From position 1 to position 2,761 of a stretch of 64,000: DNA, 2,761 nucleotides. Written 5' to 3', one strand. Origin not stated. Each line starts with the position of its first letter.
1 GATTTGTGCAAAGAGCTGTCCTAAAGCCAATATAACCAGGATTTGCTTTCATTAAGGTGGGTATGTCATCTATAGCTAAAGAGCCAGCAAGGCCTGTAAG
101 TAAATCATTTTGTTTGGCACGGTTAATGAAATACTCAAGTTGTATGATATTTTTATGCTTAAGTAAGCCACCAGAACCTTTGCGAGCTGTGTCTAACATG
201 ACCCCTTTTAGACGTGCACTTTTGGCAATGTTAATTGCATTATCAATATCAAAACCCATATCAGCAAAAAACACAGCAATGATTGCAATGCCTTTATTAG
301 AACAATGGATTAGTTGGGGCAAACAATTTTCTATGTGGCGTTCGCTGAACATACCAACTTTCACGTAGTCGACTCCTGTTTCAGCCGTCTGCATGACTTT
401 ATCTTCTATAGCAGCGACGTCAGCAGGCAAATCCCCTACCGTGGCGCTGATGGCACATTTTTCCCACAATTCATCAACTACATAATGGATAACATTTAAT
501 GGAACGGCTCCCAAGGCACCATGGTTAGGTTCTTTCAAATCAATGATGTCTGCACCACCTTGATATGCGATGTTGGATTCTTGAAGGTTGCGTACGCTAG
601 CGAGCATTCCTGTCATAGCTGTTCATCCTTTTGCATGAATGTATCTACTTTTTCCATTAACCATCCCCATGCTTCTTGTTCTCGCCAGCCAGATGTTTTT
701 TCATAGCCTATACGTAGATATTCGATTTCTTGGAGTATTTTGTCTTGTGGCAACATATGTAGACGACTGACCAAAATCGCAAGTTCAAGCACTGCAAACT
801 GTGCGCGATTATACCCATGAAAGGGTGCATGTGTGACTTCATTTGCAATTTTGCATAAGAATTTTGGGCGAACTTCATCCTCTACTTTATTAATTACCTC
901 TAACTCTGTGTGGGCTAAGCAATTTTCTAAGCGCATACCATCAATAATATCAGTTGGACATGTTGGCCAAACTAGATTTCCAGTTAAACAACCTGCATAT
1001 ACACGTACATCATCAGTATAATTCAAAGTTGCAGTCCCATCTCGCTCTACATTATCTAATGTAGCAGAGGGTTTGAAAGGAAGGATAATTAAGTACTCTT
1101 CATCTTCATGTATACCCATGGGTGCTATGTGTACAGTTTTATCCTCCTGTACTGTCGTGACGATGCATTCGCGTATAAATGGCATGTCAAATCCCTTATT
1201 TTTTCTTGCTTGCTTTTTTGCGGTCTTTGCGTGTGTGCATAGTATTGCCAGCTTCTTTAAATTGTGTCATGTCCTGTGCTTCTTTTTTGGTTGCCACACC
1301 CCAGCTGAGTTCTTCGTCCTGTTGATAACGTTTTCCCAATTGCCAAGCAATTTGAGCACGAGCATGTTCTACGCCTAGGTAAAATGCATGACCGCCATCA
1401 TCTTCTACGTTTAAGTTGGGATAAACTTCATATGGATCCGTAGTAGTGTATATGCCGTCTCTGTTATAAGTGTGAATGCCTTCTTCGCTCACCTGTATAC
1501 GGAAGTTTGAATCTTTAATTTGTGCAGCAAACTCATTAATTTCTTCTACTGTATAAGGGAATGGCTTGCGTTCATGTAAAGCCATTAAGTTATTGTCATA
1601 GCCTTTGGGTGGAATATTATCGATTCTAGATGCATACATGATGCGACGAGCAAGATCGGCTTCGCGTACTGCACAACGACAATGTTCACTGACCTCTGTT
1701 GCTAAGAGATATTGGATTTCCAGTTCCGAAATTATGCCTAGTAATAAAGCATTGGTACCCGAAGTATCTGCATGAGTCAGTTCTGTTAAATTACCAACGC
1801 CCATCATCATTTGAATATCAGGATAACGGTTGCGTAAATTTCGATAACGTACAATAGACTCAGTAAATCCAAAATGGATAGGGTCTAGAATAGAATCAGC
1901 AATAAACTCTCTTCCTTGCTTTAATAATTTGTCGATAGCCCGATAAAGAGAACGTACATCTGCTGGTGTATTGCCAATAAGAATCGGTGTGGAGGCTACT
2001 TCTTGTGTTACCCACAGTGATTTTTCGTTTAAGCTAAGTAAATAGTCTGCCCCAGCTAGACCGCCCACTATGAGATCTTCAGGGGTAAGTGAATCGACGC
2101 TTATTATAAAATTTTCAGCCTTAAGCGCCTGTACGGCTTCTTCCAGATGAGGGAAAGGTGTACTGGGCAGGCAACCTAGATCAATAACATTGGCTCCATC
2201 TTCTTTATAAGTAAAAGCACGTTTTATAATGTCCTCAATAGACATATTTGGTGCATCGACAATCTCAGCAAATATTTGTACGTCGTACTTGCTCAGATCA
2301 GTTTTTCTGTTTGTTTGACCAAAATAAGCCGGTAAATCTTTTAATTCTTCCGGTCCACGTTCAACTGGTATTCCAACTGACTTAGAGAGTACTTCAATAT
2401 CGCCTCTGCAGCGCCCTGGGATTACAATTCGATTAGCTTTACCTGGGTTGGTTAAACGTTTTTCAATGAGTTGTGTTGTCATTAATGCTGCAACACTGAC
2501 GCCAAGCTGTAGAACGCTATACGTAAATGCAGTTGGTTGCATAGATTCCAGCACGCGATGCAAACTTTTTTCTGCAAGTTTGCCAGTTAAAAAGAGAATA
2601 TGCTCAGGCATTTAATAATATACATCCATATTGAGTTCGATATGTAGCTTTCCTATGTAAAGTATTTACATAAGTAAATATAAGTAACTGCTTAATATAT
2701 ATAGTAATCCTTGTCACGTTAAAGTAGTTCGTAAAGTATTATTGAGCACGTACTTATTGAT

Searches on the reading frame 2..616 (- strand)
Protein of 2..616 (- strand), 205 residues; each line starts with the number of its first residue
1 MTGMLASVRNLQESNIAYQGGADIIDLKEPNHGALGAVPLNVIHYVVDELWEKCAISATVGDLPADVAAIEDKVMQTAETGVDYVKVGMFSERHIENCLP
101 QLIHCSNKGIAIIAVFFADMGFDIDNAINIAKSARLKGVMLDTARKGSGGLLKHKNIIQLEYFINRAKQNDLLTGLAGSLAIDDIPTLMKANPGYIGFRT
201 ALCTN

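Call 10: search_protein_families(library=ncbifam, proteins=[window:2-616:-], max_evalue=0.00001)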
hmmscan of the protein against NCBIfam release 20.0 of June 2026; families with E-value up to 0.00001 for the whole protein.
window:2-616:- (205 aa): 4 families
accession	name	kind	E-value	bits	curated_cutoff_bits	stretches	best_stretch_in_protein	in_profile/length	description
NF002576.0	PRK02227.1-5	equivalog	4.4e-69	232.4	297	1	1-204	1-203/236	hypothetical protein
NF002574.0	PRK02227.1-2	subfamily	1e-53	182.1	286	1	1-205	1-205/233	hypothetical protein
NF002575.0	PRK02227.1-3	equivalog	1.2e-30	107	304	1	4-204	3-213/233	(5-formylfuran-3-yl)methyl phosphate synthase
NF002573.0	PRK02227.1-1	equivalog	1.6e-28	99.6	341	1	4-204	3-213/236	(5-formylfuran-3-yl)methyl phosphate synthase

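Call 11: search_protein_families(library=pfam, proteins=[window:2-616:-], max_evalue=0.00001)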
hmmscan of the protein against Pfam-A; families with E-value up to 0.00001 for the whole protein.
window:2-616:- (205 aa): 1 family
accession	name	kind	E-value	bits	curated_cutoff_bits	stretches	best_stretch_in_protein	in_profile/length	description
PF04476.19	4HFCP_synth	-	8.8e-59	199.5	22.4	1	4-204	1-211/228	4-HFC-P synthase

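Call 21: find_homologous_proteins(query=window:2-616:-, max_evalue=1e-20)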
Query window:2-616:- (205 aa): 2465 proteins with E <= 1e-20 among 3294 candidates; the best 120 are listed.
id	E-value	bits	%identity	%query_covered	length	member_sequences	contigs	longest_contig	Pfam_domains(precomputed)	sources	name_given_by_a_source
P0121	6.2e-131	452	100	100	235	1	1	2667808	PF04476.20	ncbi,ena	-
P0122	1.6e-115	402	88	100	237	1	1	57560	PF04476.20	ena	-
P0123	1.2e-110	386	84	100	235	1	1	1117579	PF04476.20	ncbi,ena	-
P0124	2.1e-109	382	85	99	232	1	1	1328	PF04476.20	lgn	-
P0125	1.1e-106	373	81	100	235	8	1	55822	PF04476.20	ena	-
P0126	1.9e-106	372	81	99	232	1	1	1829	PF04476.20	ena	-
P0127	6.0e-106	370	83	99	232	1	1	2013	PF04476.20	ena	-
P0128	6.4e-106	370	82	100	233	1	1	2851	PF04476.20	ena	-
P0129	9.4e-106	370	80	100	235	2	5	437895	PF04476.20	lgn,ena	-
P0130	2.3e-105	369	80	100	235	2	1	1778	PF04476.20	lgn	-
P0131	5.1e-105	367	80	100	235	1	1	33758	PF04476.20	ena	-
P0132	6.5e-105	367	80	100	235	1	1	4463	PF04476.20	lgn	-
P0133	7.8e-105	367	79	99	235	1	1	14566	PF04476.20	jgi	jgi:uncharacterized protein (UPF0264 family)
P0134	1.2e-104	366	79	100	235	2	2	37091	PF04476.20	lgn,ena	-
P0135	1.9e-104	365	80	100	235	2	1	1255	PF04476.20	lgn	-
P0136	2.8e-104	365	81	99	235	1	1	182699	PF04476.20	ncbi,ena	-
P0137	4.2e-104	364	79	99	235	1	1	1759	PF04476.20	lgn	-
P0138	4.5e-104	364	81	100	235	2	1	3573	PF04476.20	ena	-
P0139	8.3e-104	363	78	100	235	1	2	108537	PF04476.20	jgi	-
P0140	1.1e-103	363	79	99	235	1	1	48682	PF04476.20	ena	-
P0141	1.2e-103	363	79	100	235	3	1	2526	PF04476.20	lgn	-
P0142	1.5e-103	363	80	99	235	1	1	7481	PF04476.20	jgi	-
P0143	3.1e-103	362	80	100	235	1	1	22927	PF04476.20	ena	-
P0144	3.7e-103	361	80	99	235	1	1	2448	PF04476.20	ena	-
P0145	6.0e-103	361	78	100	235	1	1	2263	PF04476.20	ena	-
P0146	1.5e-102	359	78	100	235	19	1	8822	PF04476.20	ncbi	-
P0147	2.3e-102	359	79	100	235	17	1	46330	PF04476.20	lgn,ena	-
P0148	2.8e-102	358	78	99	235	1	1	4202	PF04476.20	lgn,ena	-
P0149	3.4e-102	358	80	99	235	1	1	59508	PF04476.20,PF01729.26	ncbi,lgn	-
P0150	3.9e-102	358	78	99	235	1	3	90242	PF04476.20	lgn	-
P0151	5.9e-102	357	78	100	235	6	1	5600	PF04476.20,PF01729.26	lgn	-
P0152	6.6e-102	357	80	99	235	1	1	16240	PF04476.20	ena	-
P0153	1.7e-101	356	76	100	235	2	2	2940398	PF04476.20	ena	-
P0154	1.8e-101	356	78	99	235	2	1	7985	PF04476.20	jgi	-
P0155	4.1e-101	355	79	100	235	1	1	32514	PF04476.20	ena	-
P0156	5.0e-101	354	77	99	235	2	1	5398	PF04476.20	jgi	-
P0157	5.7e-101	354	80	98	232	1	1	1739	PF04476.20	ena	-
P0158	5.7e-101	354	80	98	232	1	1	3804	PF04476.20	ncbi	-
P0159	2.9e-100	352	77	100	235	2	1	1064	PF04476.20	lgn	-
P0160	4.1e-100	351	78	99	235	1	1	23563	PF04476.20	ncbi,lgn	-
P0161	5.6e-100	351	77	100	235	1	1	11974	PF04476.20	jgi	-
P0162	7.1e-100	351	78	100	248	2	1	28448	PF04476.20,PF01729.26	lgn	-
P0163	1.1e-99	350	76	100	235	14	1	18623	PF04476.20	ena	-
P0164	1.1e-99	350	77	99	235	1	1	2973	PF04476.20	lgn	-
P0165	1.9e-99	349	77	100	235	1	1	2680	PF04476.20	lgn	-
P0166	2.1e-99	349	77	99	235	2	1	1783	PF04476.20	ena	-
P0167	2.2e-99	349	79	99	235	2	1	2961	PF04476.20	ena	-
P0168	3.0e-99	349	74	100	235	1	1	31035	PF04476.20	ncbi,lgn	ncbi:MAG: (5-formylfuran-3-yl)methyl phosphate synthase [Pseudomonadota bacterium]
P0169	5.6e-99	348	79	99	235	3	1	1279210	PF04476.20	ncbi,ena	-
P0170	1.6e-98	346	76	99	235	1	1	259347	PF04476.20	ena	-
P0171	2.1e-98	346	75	100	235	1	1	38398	PF04476.20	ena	-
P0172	4.0e-98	345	77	100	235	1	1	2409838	PF04476.20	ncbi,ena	-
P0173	4.9e-98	345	77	98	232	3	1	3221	PF04476.20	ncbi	-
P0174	5.7e-98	344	74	99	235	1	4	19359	PF04476.20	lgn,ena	-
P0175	7.9e-98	344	72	100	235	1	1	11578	PF04476.20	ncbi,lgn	-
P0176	8.5e-98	344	77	99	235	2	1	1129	PF04476.20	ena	-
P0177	1.1e-97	343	77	100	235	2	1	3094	PF04476.20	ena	-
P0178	1.4e-97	343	76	98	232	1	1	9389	PF04476.20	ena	-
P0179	3.1e-97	342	74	99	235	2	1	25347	PF04476.20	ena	-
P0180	4.2e-97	342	75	99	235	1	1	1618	PF04476.20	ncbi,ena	-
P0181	6.3e-97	341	76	100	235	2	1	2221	PF04476.20,PF01729.26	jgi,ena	jgi:uncharacterized protein (UPF0264 family)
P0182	6.6e-97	341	76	99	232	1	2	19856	PF04476.20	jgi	-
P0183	6.6e-97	341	72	100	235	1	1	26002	PF04476.20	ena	-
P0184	1.1e-96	340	75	100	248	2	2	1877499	PF04476.20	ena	-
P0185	1.7e-96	340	75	100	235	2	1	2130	PF04476.20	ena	-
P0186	6.3e-96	338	76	100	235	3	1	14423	PF04476.20,PF01729.26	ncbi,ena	-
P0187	6.3e-96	338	81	91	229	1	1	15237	PF04476.20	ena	-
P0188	7.8e-96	337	75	99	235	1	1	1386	PF04476.20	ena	-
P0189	1.2e-95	337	76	100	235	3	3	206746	PF04476.20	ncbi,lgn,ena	-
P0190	1.6e-95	336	75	100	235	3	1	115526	PF04476.20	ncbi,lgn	-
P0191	3.2e-95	335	75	100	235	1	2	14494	PF04476.20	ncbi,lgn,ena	-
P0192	1.4e-94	333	76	99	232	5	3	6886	PF04476.20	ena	-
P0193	2.1e-94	333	75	99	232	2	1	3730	PF04476.20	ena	-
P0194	3.5e-94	332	72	100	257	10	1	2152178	PF04476.20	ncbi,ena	-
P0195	4.7e-94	332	72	100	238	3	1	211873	PF04476.20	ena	-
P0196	3.5e-93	329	74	99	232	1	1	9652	PF04476.20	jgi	-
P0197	4.7e-93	328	72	100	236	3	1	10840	PF04476.20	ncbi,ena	-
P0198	9.3e-92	324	70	100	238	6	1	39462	PF04476.20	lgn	-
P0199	9.6e-92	324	72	100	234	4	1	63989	PF04476.20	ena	-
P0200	2.2e-91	323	72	100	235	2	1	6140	PF04476.20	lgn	-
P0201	3.9e-90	319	68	100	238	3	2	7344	PF04476.20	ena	-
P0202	4.1e-90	319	70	100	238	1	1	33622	PF04476.20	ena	-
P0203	5.5e-90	318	68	100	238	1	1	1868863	PF04476.20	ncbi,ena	-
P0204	1.2e-89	317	70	100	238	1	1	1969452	PF04476.20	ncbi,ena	-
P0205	2.0e-89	317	70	100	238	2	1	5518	PF04476.20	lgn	-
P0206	7.4e-89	315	69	100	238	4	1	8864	PF04476.20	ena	-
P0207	9.9e-89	314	67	100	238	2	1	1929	PF04476.20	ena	-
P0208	7.0e-88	311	67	100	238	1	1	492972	PF04476.20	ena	-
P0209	1.4e-87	311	67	100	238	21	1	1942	PF04476.20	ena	-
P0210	3.1e-87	309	70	99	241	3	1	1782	PF04476.20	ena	-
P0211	4.1e-87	309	67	100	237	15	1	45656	PF04476.20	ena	-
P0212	1.5e-86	307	67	100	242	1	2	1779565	PF04476.20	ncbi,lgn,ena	-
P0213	3.4e-86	306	66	100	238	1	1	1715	PF04476.20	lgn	-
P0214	2.4e-85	303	66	99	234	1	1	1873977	PF04476.20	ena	-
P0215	3.1e-84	300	69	99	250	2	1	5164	PF04476.20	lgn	-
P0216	2.4e-81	290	79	82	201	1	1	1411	PF04476.20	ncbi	ncbi:MAG: (5-formylfuran-3-yl)methyl phosphate synthase, partial [Gammaproteobacteria bacterium]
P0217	3.6e-69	250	60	100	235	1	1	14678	PF04476.20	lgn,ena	-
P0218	4.8e-69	250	59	100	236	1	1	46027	PF04476.20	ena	-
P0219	1.1e-68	249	59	100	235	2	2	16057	PF04476.20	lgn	-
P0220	2.1e-68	248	58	100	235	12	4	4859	PF04476.20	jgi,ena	-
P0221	2.8e-68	247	57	100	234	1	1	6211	PF04476.20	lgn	-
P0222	3.4e-68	247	58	99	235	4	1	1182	PF04476.20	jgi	-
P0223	4.5e-68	247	56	100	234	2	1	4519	PF04476.20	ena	-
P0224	7.4e-68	246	57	100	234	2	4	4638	PF04476.20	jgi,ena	-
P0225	1.0e-67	246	61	93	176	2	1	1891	PF04476.20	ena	-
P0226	1.1e-67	246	59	100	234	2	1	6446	PF04476.20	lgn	-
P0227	1.4e-67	245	57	100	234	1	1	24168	PF04476.20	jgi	jgi:uncharacterized protein (UPF0264 family)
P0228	2.1e-67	245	58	99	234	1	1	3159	PF04476.20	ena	-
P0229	3.4e-67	244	58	99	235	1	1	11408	PF04476.20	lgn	-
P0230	4.0e-67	244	59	100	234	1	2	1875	PF04476.20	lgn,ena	-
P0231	4.7e-67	243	59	100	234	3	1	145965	PF04476.20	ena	-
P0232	5.3e-67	243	58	100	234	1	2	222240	PF04476.20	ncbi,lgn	-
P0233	5.4e-67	243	57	99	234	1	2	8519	PF04476.20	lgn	-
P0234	7.4e-67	243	58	100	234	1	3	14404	PF04476.20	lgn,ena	-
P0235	9.2e-67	243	56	100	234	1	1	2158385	PF04476.20,PF01729.26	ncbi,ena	-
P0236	9.3e-67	243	58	100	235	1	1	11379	PF04476.20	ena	-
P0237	1.0e-66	242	56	100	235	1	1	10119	PF04476.20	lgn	-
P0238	1.1e-66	242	57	100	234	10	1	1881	PF04476.20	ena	-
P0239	1.4e-66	242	57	100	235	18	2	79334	PF04476.20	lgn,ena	-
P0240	2.0e-66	241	57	100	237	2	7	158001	PF04476.20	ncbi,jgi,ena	jgi:uncharacterized protein (UPF0264 family)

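Call 22: find_encoding_contigs(protein=P0121, flank=10000, max_places=3)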
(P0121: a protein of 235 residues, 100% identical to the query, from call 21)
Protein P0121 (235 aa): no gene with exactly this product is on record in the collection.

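Call 23: find_encoding_contigs(protein=P0123, flank=10000, max_places=3)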
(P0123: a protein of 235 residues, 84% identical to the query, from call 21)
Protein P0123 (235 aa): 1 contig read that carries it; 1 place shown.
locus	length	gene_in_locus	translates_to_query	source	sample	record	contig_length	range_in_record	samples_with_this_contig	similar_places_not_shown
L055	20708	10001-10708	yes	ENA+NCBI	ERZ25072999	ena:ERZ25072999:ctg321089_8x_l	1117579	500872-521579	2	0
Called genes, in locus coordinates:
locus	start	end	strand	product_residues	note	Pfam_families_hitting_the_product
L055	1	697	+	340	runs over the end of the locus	-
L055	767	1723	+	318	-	PF00535:Glycos_transf_2, PF10111:Glyco_tranf_2_2, PF13641:Glyco_tranf_2_3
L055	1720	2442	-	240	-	PF05050:Methyltransf_21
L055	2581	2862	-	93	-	-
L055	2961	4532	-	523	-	PF01336:tRNA_anti-codon, PF00152:tRNA-synt_2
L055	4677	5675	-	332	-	PF03462:PCRF, PF00472:RF-1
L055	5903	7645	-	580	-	PF01368:DHH, PF02272:DHHA1, PF17768:RecJ_OB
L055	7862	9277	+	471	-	PF20123:DUF6513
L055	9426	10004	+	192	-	PF04289:DUF447_N, PF20766:DUF447_C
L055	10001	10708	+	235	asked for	PF04476:4HFCP_synth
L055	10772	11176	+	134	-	PF05656:DUF805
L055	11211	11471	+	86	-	PF16691:DUF5062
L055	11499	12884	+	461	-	PF01553:Acyltransferase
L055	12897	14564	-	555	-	PF18158:AidB_N, PF22924:ACOX_C_alpha1 (faint), PF02770:Acyl-CoA_dh_M, PF00441:Acyl-CoA_dh_1, PF08028:Acyl-CoA_dh_2 (weak)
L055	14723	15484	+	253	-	PF01738:DLH (weak), PF12146:Hydrolase_4 (weak), PF00561:Abhydrolase_1, PF05577:Peptidase_S28 (weak)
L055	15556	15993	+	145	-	PF00571:CBS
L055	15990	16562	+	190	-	PF06041:DUF924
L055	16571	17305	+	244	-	PF05875:Ceramidase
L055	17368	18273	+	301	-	PF01545:Cation_efflux, PF16916:ZT_dimer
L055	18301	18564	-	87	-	-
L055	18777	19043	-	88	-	PF03283:PAE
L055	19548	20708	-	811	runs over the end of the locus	PF03176:MMPL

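Call 24: find_encoding_contigs(protein=P0122, flank=10000, max_places=3)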
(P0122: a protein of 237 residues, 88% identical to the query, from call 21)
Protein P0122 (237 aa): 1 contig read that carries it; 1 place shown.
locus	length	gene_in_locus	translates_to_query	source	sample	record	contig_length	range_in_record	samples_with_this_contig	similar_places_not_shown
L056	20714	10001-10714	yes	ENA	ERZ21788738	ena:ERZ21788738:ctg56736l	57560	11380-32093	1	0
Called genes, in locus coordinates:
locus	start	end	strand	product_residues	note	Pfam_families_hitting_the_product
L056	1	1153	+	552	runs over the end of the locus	PF01979:Amidohydro_1 (faint), PF07969:Amidohydro_3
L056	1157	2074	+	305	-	PF01913:FTR, PF02741:FTR_C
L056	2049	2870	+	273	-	PF01493:GXGXG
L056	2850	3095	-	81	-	-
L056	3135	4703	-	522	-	PF01336:tRNA_anti-codon, PF00152:tRNA-synt_2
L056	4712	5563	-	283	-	PF03462:PCRF, PF00472:RF-1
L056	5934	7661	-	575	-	PF01368:DHH, PF02272:DHHA1, PF17768:RecJ_OB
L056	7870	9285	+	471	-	PF20123:DUF6513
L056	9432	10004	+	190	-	PF04289:DUF447_N, PF20766:DUF447_C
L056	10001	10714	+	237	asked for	PF04476:4HFCP_synth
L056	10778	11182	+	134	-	PF05656:DUF805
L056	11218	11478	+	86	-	PF16691:DUF5062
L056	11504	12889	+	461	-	PF01553:Acyltransferase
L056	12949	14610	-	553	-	PF18158:AidB_N, PF02770:Acyl-CoA_dh_M, PF00441:Acyl-CoA_dh_1, PF08028:Acyl-CoA_dh_2, PF22924:ACOX_C_alpha1 (weak)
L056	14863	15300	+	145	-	PF00571:CBS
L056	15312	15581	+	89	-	PF06041:DUF924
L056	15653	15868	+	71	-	PF06041:DUF924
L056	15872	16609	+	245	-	PF05875:Ceramidase, PF22285:DUF6962 (weak)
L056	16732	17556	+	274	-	PF01545:Cation_efflux, PF16916:ZT_dimer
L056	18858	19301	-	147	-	PF03176:MMPL (weak)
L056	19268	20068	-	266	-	-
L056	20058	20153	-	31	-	-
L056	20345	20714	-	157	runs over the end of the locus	PF00696:AA_kinase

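Call 28: list_cluster_members(proteins=[P0121, P0257, P0259, P0260, P0261, P0263, P0271, P0277, P0279, P0286])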
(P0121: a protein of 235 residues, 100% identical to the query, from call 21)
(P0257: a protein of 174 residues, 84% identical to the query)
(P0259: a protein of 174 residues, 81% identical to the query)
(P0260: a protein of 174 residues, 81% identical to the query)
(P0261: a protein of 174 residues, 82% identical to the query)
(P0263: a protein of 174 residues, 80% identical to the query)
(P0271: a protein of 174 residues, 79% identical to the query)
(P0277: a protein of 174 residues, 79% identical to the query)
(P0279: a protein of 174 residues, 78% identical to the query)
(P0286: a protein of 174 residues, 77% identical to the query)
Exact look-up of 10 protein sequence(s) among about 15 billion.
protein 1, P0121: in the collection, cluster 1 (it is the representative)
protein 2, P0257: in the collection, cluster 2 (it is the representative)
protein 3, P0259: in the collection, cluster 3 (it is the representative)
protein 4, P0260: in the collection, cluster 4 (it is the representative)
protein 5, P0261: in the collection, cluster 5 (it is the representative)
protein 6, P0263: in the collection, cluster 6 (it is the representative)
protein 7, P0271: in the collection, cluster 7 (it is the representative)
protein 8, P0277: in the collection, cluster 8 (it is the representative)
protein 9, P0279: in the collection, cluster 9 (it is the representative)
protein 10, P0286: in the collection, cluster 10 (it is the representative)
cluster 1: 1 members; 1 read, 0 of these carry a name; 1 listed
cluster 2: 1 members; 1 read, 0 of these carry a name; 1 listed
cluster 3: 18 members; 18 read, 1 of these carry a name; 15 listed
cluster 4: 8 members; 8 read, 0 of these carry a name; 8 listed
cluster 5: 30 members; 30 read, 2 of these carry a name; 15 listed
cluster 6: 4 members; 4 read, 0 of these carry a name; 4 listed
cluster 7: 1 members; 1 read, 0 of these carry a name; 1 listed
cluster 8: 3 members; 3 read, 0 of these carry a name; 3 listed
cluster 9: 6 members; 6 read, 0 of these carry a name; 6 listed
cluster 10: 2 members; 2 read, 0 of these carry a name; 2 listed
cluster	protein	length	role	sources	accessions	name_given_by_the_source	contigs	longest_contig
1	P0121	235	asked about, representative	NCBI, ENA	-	-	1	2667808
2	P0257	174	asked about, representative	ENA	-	-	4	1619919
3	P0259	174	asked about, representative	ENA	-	-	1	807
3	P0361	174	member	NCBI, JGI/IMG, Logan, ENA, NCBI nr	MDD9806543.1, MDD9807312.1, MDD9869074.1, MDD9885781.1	MAG: formaldehyde-activating enzyme [Gammaproteobacteria bacterium] | formaldehyde-activating enzyme [Gammaproteobacteria bacterium]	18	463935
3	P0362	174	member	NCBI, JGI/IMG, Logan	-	-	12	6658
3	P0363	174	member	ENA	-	-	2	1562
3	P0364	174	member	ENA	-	-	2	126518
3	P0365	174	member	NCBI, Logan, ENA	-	-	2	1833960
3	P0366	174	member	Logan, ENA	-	-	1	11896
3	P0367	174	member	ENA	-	-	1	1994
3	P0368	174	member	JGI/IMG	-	-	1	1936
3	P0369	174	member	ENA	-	-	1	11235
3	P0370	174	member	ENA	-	-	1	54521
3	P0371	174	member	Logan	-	-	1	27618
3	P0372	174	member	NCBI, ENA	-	-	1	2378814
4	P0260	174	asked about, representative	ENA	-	-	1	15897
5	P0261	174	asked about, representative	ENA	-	-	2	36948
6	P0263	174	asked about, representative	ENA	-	-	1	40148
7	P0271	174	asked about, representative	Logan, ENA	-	-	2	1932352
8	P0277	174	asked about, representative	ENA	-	-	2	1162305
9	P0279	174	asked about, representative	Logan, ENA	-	-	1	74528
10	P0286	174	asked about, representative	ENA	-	-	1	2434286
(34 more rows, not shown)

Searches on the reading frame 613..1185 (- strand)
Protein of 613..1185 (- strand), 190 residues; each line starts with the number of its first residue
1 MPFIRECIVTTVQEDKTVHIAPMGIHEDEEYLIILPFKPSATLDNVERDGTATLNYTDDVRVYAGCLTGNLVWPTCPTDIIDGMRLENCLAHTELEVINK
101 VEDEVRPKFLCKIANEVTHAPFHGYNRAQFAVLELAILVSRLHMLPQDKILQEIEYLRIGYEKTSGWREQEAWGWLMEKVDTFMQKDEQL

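Call 10: search_protein_families(library=ncbifam, proteins=[window:613-1185:-], max_evalue=0.00001)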
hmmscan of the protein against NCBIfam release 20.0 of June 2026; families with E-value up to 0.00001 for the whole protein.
window:613-1185:- (190 aa): 0 families

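Call 11: search_protein_families(library=pfam, proteins=[window:613-1185:-], max_evalue=0.00001)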
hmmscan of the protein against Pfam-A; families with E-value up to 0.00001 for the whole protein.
window:613-1185:- (190 aa): 2 families
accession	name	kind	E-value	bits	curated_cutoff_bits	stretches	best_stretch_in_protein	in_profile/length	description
PF04289.18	DUF447_N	-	3.3e-22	79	24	1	6-118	2-112/114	Protein of unknown function (DUF447) N-terminal domain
PF20766.2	DUF447_C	-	1e-17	64.3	24.8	1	126-178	1-53/53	Protein of unknown function (DUF447)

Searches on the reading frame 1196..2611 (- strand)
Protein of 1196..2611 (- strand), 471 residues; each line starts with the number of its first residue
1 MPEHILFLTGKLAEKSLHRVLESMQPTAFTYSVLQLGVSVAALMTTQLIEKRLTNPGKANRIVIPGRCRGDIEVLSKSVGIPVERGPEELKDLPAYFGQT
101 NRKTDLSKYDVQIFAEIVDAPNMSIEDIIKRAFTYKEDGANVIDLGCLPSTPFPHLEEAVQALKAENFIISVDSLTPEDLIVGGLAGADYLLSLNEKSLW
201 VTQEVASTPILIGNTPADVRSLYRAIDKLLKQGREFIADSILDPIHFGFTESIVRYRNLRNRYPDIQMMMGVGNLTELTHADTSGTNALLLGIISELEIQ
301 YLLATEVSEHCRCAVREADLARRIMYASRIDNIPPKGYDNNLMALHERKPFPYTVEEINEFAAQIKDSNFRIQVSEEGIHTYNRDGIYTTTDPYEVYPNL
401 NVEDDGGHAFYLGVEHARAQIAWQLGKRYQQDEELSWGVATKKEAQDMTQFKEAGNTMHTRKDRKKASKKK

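Call 10: search_protein_families(library=ncbifam, proteins=[window:1196-2611:-], max_evalue=0.00001)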
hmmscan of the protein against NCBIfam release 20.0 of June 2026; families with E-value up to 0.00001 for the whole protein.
window:1196-2611:- (471 aa): 1 family
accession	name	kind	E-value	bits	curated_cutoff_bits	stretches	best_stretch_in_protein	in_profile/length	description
TIGR00284.1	TIGR00284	hypoth_equivalog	6.1e-57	193.3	256.65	2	111-435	152-497/497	dihydropteroate synthase-like protein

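Call 11: search_protein_families(library=pfam, proteins=[window:1196-2611:-], max_evalue=0.00001)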
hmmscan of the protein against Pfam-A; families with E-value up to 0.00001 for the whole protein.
window:1196-2611:- (471 aa): 1 family
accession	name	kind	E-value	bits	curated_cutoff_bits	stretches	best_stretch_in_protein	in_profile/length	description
PF20123.4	DUF6513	-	4.5e-41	139.5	23.9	1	3-88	1-86/86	Family of unknown function (DUF6513)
